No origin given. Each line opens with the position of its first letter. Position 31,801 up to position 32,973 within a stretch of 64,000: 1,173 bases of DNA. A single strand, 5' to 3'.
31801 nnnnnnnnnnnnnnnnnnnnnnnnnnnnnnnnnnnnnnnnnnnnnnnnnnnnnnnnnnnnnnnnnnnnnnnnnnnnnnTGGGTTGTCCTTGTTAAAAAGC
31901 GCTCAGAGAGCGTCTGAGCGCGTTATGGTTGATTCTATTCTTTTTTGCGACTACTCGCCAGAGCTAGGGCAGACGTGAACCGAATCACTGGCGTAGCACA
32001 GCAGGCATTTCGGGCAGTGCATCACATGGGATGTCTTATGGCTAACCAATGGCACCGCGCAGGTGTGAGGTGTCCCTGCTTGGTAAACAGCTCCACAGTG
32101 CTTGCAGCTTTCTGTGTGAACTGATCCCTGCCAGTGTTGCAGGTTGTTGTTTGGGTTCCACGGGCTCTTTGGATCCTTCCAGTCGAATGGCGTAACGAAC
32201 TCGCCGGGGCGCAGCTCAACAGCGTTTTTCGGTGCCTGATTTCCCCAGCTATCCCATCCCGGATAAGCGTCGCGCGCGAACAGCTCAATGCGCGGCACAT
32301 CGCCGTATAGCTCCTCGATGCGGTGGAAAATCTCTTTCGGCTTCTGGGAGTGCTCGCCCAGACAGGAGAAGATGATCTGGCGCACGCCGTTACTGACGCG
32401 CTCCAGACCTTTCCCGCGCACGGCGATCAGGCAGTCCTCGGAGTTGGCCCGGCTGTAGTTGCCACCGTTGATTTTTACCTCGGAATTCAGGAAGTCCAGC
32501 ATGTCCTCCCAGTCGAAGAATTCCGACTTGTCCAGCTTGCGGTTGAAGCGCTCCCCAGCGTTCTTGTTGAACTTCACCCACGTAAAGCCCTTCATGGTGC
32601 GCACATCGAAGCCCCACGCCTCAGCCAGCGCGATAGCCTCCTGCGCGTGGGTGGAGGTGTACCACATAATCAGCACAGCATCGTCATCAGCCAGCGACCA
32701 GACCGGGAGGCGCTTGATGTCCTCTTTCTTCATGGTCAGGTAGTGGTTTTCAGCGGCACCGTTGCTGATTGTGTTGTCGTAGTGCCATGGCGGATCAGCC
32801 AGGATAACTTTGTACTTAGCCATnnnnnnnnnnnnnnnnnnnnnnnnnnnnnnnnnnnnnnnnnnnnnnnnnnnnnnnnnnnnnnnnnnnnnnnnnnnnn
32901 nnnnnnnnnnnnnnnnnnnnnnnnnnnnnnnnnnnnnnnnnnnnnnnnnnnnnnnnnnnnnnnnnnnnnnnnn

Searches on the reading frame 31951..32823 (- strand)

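Call 15: search_protein_families(library=phrogs, proteins=[window:31951-32823:-], max_evalue=0.00001)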
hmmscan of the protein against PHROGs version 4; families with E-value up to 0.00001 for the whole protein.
window:31951-32823:- (290 aa): 5 families
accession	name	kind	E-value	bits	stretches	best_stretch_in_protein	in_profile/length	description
phrog_359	-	other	7e-90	302.9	1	2-209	120-306/329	DNA methyltransferase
phrog_10837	-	unknown function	1.5e-41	142.6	2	103-208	28-133/139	-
phrog_15877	-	other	5.1e-31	108.9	1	3-91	4-94/152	DNA methyltransferase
phrog_21315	-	unknown function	4.1e-27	96.2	1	2-199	238-409/415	-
phrog_16888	-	unknown function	1.1e-09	39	1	172-207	3-38/67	-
